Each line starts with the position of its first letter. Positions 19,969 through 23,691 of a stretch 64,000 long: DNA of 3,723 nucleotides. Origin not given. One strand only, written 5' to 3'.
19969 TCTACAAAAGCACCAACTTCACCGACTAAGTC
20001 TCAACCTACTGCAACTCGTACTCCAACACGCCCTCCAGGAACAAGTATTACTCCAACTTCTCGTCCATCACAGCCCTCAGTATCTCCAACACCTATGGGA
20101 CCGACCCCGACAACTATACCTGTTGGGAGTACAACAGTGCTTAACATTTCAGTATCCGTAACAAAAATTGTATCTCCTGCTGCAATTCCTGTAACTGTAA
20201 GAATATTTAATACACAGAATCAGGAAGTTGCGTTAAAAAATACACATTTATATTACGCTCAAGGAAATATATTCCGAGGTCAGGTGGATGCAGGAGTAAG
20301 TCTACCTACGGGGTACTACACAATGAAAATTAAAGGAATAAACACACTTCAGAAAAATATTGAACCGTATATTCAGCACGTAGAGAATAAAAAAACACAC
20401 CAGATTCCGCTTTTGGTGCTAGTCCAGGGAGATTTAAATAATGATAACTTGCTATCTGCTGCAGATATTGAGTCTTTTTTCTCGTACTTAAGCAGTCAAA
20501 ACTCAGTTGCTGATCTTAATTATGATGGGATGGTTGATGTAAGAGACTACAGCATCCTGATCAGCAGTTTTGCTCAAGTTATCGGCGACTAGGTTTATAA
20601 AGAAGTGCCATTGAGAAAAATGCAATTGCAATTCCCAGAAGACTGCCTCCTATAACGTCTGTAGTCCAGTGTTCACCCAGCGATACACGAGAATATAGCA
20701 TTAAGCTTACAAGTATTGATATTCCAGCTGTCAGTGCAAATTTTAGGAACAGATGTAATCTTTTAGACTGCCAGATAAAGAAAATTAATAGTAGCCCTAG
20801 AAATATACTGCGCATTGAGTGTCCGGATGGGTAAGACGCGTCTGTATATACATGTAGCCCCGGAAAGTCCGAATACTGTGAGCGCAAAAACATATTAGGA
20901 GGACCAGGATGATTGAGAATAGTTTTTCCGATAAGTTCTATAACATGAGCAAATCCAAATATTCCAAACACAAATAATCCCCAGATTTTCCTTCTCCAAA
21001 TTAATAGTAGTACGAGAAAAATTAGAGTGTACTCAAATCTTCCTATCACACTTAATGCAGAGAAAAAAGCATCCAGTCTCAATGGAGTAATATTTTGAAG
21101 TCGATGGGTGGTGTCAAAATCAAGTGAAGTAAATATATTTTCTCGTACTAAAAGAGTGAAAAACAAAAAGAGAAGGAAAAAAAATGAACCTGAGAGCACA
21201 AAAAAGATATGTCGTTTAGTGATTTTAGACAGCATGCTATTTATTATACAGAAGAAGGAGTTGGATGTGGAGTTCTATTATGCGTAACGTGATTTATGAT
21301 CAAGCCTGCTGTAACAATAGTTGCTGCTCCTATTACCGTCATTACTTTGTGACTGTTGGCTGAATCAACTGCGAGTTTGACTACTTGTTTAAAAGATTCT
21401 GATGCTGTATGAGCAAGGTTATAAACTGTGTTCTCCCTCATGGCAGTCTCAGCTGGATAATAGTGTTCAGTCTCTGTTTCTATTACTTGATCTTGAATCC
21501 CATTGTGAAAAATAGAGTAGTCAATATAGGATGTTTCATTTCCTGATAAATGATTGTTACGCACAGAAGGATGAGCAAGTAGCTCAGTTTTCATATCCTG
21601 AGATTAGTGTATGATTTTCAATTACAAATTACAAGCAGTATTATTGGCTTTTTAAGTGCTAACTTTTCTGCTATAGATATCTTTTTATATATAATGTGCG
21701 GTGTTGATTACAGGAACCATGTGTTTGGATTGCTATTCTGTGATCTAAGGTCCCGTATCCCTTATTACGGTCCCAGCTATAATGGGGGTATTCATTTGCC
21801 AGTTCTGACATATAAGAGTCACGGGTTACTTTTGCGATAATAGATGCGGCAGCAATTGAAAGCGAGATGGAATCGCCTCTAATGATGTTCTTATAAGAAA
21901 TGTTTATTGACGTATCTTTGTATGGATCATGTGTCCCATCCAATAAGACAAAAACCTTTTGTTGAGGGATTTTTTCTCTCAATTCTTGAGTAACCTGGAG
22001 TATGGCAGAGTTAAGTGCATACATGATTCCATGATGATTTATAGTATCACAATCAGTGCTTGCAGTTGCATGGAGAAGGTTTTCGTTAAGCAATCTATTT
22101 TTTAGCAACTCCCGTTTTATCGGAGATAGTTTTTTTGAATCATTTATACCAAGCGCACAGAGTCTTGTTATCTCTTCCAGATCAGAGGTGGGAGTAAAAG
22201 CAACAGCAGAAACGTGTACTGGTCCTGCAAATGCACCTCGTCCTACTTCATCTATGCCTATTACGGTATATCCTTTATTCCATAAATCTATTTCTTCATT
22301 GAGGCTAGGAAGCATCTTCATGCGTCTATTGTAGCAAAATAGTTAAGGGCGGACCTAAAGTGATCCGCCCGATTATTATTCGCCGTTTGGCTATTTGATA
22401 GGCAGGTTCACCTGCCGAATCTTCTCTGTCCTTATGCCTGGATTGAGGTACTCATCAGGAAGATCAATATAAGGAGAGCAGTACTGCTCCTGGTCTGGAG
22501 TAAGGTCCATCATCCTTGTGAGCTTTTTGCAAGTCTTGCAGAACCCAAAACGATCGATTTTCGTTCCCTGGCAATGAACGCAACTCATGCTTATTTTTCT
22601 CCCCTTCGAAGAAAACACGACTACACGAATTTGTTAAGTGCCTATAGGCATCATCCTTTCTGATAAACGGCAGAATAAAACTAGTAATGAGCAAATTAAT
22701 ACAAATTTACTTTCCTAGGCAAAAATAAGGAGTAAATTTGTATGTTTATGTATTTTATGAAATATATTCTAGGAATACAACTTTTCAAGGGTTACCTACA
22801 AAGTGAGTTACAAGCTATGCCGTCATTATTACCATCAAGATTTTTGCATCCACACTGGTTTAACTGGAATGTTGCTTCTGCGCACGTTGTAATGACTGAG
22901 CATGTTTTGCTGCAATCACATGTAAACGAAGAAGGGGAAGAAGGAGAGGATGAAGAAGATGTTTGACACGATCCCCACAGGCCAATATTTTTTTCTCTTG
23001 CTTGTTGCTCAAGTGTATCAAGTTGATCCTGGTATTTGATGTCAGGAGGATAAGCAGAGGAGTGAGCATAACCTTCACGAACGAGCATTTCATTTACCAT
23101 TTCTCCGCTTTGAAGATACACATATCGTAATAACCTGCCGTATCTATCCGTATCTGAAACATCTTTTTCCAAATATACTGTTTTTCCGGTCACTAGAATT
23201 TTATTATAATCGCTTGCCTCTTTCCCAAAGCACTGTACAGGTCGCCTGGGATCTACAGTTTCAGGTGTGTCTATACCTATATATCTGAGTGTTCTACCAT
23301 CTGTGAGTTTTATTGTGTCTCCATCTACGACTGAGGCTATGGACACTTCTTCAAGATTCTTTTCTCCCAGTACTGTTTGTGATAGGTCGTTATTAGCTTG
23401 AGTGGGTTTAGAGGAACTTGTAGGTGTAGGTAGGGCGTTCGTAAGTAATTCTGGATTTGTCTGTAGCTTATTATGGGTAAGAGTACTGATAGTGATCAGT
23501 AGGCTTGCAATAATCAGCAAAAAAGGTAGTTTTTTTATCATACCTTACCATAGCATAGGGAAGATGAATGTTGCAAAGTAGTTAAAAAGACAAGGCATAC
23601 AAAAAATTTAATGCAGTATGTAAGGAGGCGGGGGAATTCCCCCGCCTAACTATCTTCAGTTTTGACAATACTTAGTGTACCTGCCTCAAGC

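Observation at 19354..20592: Secreted CAP/SCP-domain protein fused to a dockerin-like module via a PT-rich linker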

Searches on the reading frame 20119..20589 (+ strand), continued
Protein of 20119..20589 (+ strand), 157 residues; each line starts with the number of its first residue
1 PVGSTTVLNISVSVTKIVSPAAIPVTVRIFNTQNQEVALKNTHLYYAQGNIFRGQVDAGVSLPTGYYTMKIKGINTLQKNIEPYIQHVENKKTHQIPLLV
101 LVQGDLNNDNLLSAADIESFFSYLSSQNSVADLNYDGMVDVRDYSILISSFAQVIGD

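Call 62: find_related_loci(query=A6, collection=genome_contigs, flank=3000)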
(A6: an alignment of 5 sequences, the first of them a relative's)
Query A6 (398 aa) in genome_contigs; peptide patterns used: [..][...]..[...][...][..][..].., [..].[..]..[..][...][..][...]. (x = any residue, [..] = any of these).
600 stretches matched a pattern (row limit reached: there are more); 54 encode a relative of the query (tblastn E <= 1e-3); 53 distinct loci.
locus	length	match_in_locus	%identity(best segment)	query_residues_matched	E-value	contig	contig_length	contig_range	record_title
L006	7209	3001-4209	38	6-398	6e-63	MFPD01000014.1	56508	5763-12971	MAG: Candidatus Levybacteria bacterium RIFCSPLOWO2_02_FULL_37_18 rifcsplowo2_02_scaffold_2996, whole genome shotgun sequ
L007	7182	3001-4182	36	6-398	3e-60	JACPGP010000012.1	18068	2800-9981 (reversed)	MAG: Candidatus Levyibacteriota bacterium isolate NC_groundwater_391_Ag_B-0.1um_40_33 GD18-4_B1_scaffold_266743, whole g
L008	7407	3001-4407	32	2-398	2e-49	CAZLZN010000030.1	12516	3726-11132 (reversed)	MAG TPA_asm: uncultured Gammaproteobacteria bacterium isolate SRP278252_co2_871 genome assembly, contig: NODE_10573_leng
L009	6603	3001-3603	39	209-398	3e-37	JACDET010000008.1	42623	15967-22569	MAG: Candidatus Levyibacteriota bacterium isolate MGR_bin367 SD2903_NODE_78_length_42623_cov_1.047157, whole genome shot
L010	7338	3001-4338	43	6-398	6e-36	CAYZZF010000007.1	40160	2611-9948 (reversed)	MAG TPA_asm: uncultured Gammaproteobacteria bacterium isolate SRP093762_co1_95 genome assembly, contig: NODE_620_length_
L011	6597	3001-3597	39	6-200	1e-34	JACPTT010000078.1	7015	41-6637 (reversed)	MAG: Candidatus Levyibacteriota bacterium isolate NC_groundwater_739_Ag_S-0.65um_41_9 S37_SO-6_scaffold_755511, whole ge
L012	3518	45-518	42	245-398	3e-34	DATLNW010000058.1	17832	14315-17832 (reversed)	MAG TPA_asm: Lysobacterales bacterium isolate SMAG_U13810 k141_4818870, whole genome shotgun sequence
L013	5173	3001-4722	40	7-398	1e-31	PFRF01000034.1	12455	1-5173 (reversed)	MAG: Candidatus Levybacteria bacterium CG_4_9_14_0_2_um_filter_35_21 CG_4_9_14_0.2_um_filter_scaffold_3233_c, whole geno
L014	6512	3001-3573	37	224-398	1e-30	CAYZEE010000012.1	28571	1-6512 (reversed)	MAG TPA_asm: uncultured Gammaproteobacteria bacterium isolate SRP271791_co2_53 genome assembly, contig: NODE_321_length_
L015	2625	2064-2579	38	229-398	2e-28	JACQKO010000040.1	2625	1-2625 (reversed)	MAG: Candidatus Levyibacteriota bacterium isolate NC_groundwater_1179_Ag_S-0.1um_40_84 S_p1_S3_coassembly_k141_1218935,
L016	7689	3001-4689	39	2-398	3e-28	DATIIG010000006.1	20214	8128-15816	MAG TPA_asm: Candidatus Saccharimonadales bacterium isolate SMAG_U15658 k141_603749, whole genome shotgun sequence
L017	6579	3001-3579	34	221-398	6e-28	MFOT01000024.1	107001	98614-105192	MAG: Candidatus Levybacteria bacterium RIFCSPLOWO2_01_FULL_38_21 rifcsplowo2_01_scaffold_594, whole genome shotgun seque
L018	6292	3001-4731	39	20-398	7e-28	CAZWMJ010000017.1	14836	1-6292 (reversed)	MAG TPA_asm: uncultured Gammaproteobacteria bacterium isolate binchicken_co38_574 genome assembly, contig: NODE_8511_len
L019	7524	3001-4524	36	4-398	2e-27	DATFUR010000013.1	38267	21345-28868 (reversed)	MAG TPA_asm: Patescibacteria group bacterium isolate SMAG_U9442 k141_69728, whole genome shotgun sequence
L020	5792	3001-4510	40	3-392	2e-27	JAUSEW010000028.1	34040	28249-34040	MAG: Candidatus Levyibacteriota bacterium isolate E14_maxbin.252 E14_k141_1493801, whole genome shotgun sequence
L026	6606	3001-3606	33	217-398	1e-23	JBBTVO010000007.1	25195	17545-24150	MAG: Patescibacteria group bacterium isolate H51-bin110_1 H51_bin110_1_000000000007, whole genome shotgun sequence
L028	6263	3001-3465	33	23-179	9e-23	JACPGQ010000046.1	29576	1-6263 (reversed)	MAG: Candidatus Levyibacteriota bacterium isolate NC_groundwater_392_Ag_B-0.1um_43_10 GD18-4_B1_scaffold_855925, whole g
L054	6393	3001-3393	25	19-150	9e-8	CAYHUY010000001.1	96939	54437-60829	MAG TPA_asm: uncultured Gammaproteobacteria bacterium isolate ERP119705_co16_474 genome assembly, contig: NODE_84_length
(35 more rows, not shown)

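Call 64: search_protein_families(library=pfam, proteins=[L007:2144-2989:+, L007:2977-4182:+, L007:5305-6363:+, L011:2950-5106:+, L028:2890-3774:+, L020:3968-5497:+, L006:2965-4209:+, L054:2941-4071:+, L026:3685-4302:+, L017:3641-4255:+], max_evalue=0.01)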
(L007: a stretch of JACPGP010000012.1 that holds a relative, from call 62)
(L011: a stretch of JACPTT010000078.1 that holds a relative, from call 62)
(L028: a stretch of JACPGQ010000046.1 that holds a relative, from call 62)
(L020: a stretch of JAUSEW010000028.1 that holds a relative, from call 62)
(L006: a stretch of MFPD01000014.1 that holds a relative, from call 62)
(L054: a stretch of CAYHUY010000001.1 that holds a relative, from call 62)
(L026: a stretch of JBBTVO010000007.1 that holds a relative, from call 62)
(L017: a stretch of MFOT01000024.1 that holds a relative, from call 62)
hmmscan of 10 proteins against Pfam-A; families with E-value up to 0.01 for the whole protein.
L007:2144-2989:+ (282 aa): 2 families
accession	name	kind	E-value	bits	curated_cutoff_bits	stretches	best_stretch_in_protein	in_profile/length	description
PF00404.24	Dockerin_1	-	4e-07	30.6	22.9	1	222-271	1-51/57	Dockerin type I domain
PF00963.24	Cohesin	-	0.00048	20.8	24.1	1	54-158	6-118/139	Cohesin domain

L007:2977-4182:+ (402 aa): 1 family
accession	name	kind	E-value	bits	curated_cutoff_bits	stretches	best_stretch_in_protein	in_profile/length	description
PF00963.24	Cohesin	-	1.5e-08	35.4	24.1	1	51-164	3-119/139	Cohesin domain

L007:5305-6363:+ (353 aa): 1 family
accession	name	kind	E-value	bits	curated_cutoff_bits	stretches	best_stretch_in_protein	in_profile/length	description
PF00404.24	Dockerin_1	-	1.1e-08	35.5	22.9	1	301-351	1-56/57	Dockerin type I domain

L011:2950-5106:+ (719 aa): 2 families
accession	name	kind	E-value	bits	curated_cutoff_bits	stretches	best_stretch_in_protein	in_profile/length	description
PF00404.24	Dockerin_1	-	6.3e-09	36.3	22.9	1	401-450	2-56/57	Dockerin type I domain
PF00963.24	Cohesin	-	2.9e-06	28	24.1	1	69-184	7-124/139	Cohesin domain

L028:2890-3774:+ (295 aa): 2 families
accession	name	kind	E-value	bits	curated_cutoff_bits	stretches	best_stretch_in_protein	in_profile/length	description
PF17957.7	Big_7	-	1e-17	65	24.1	1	207-275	1-70/70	Bacterial Ig domain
PF00963.24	Cohesin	-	4.7e-05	24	24.1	1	70-165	11-113/139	Cohesin domain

L020:3968-5497:+ (510 aa): 0 families

L006:2965-4209:+ (415 aa): 1 family
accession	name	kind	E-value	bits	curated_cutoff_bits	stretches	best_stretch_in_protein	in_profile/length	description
PF00963.24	Cohesin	-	1.3e-05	25.8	24.1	1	53-176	4-132/139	Cohesin domain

L054:2941-4071:+ (377 aa): 3 families
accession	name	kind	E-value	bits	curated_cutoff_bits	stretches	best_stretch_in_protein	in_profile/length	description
PF00801.26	PKD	-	1.7e-06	28.3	23.5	1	225-311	2-78/80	PKD domain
PF18911.6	PKD_4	-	2e-06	28.2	27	1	228-315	9-85/85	PKD domain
PF00963.24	Cohesin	-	3.3e-06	27.8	24.1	1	60-154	14-117/139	Cohesin domain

L026:3685-4302:+ (206 aa): 1 family
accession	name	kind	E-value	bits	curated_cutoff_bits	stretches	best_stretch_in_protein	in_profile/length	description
PF00963.24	Cohesin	-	1.2e-10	42.2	24.1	1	56-187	4-139/139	Cohesin domain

L017:3641-4255:+ (205 aa): 1 family
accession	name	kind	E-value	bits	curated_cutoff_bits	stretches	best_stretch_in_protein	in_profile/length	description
PF00963.24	Cohesin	-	1.1e-09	39.1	24.1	1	78-183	23-132/139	Cohesin domain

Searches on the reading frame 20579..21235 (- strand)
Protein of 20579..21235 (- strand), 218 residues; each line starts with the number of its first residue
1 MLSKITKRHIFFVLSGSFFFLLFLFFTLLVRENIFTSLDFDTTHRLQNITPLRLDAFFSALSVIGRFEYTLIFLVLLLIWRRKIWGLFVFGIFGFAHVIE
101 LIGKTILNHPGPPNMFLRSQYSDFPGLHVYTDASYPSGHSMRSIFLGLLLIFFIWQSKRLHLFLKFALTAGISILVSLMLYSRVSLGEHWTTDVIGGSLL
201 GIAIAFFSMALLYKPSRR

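Call 20: search_protein_families(library=pfam, proteins=[window:20579-21235:-], max_evalue=0.001)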
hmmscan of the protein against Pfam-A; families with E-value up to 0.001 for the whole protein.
window:20579-21235:- (218 aa): 2 families
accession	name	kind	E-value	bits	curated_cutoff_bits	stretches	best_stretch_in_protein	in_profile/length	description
PF01569.27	PAP2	-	2.7e-17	63.2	27.2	1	88-214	4-127/130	PAP2 superfamily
PF14378.12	PAP2_3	-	0.0004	20.7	27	0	91-205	64-188/190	PAP2 superfamily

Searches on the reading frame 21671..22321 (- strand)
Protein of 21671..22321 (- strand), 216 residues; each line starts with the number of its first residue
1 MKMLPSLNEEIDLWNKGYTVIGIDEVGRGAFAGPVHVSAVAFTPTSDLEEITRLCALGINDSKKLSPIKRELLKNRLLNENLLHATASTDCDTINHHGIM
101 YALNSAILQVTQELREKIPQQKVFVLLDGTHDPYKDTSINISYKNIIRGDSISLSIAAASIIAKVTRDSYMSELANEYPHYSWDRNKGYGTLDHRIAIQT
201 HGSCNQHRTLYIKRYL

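Call 20: search_protein_families(library=pfam, proteins=[window:21671-22321:-], max_evalue=0.001)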
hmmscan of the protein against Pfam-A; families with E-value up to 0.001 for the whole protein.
window:21671-22321:- (216 aa): 1 family
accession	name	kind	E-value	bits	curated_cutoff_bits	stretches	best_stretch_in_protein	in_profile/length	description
PF01351.25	RNase_HII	-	9.2e-33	114.3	25.8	1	21-211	1-196/199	Ribonuclease HII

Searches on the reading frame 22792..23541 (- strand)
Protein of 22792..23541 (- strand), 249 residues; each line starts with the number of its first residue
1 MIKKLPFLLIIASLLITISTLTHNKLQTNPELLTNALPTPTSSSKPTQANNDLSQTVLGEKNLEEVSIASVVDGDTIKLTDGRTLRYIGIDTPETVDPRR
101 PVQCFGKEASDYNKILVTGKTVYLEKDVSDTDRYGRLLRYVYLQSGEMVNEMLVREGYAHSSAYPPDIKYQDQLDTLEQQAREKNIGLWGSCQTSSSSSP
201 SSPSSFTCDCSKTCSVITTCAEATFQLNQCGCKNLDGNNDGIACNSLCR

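Call 20: search_protein_families(library=pfam, proteins=[window:22792-23541:-], max_evalue=0.001)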
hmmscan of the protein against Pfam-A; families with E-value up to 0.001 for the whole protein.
window:22792-23541:- (249 aa): 1 family
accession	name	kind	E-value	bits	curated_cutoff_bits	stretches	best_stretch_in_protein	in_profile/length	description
PF00565.23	SNase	-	1.4e-27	96.7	21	1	84-189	1-105/107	Staphylococcal nuclease homologue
